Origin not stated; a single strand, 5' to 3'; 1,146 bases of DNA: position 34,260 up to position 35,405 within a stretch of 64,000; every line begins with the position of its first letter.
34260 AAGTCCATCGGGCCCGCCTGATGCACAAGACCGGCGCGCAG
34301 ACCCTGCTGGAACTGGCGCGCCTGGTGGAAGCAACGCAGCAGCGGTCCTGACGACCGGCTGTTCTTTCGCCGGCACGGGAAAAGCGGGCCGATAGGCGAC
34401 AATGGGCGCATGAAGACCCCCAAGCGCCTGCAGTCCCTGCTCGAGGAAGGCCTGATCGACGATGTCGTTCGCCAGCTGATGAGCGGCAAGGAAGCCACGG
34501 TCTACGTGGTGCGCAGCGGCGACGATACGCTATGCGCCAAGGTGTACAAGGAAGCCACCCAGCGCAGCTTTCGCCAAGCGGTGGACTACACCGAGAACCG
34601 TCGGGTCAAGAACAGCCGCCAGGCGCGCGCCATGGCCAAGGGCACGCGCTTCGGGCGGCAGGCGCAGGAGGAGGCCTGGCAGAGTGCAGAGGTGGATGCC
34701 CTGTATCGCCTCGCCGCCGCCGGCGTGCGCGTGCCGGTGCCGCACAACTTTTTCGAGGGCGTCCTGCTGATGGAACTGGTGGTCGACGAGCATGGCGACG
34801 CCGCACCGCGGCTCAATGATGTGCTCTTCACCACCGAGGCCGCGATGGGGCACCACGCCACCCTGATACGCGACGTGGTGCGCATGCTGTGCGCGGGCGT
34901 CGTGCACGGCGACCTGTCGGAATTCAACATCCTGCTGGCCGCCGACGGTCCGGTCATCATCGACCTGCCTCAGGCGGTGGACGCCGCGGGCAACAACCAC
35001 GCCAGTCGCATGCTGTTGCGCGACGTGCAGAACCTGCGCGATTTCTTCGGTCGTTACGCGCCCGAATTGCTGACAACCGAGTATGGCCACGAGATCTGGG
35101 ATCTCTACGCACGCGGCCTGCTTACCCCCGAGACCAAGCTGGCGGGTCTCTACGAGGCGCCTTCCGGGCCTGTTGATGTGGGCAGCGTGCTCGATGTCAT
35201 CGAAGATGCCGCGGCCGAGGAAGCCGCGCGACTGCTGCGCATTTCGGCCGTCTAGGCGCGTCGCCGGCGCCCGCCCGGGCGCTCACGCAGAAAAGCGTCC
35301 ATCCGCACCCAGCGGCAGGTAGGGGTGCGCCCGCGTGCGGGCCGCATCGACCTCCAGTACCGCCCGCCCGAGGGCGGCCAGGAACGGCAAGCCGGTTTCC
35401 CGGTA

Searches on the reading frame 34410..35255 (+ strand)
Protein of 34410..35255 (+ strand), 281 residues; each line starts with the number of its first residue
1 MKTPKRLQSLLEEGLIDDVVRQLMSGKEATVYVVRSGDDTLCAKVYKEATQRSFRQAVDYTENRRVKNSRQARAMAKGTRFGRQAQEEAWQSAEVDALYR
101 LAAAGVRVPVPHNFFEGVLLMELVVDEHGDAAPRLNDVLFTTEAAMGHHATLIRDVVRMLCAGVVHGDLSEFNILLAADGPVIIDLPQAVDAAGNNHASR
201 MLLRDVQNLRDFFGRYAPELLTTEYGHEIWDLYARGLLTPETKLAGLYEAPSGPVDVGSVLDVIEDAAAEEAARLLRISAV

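Call 9: search_protein_families(library=pfam, proteins=[window:34410-35255:+], max_evalue=0.01)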
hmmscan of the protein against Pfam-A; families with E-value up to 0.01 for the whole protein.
window:34410-35255:+ (281 aa): 4 families
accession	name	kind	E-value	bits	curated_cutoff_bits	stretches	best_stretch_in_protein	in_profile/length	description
PF01163.29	RIO1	-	1.2e-41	142.9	22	1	31-222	2-183/187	RIO domain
PF01636.29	APH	-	0.00015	22.1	23.2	0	160-186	166-194/239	Phosphotransferase enzyme family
PF19974.5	TCAD9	-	0.00022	20.9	40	1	107-185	259-320/429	Ternary complex associated domain 9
PF10707.15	YrbL-PhoP_reg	-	0.0037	17.4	31.5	0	119-179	80-140/185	PhoP regulatory network protein YrbL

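Call 10: search_protein_families(library=ncbifam, proteins=[window:34410-35255:+], max_evalue=0.01)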
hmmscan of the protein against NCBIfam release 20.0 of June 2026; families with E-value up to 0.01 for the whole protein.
window:34410-35255:+ (281 aa): 7 families
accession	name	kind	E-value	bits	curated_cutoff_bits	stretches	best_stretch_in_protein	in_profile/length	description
NF041645.1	prot_kin_PA4780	equivalog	1.9e-140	466.9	350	1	1-274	1-274/274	PA4780 family RIO1-like protein kinase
NF041310.1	Prot_Kin_Rio1_Halo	equivalog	2.2e-28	99.4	480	1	7-216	69-264/273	serine/threonine-protein kinase Rio1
TIGR03724.2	arch_bud32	equivalog_domain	9.2e-07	28.5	125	1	92-186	41-128/193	KEOPS complex kinase/ATPase Bud32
NF011463.0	PRK14879.1-4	equivalog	9e-06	25.3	188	1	94-186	68-157/237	Kae1-associated kinase Bud32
NF038151.1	lanthi_synth_III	equivalog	4.2e-05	22.1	575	1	113-197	304-391/833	class III lanthionine synthetase LanKC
NF002475.0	PRK01723.1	equivalog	0.00026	20.1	142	1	84-198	81-199/241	3-deoxy-D-manno-octulosonic acid kinase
NF007174.0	PRK09605.1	equivalog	0.0054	15.3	447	1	60-187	354-471/535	bifunctional N(6)-L-threonylcarbamoyladenine synthase/serine/threonine protein kinase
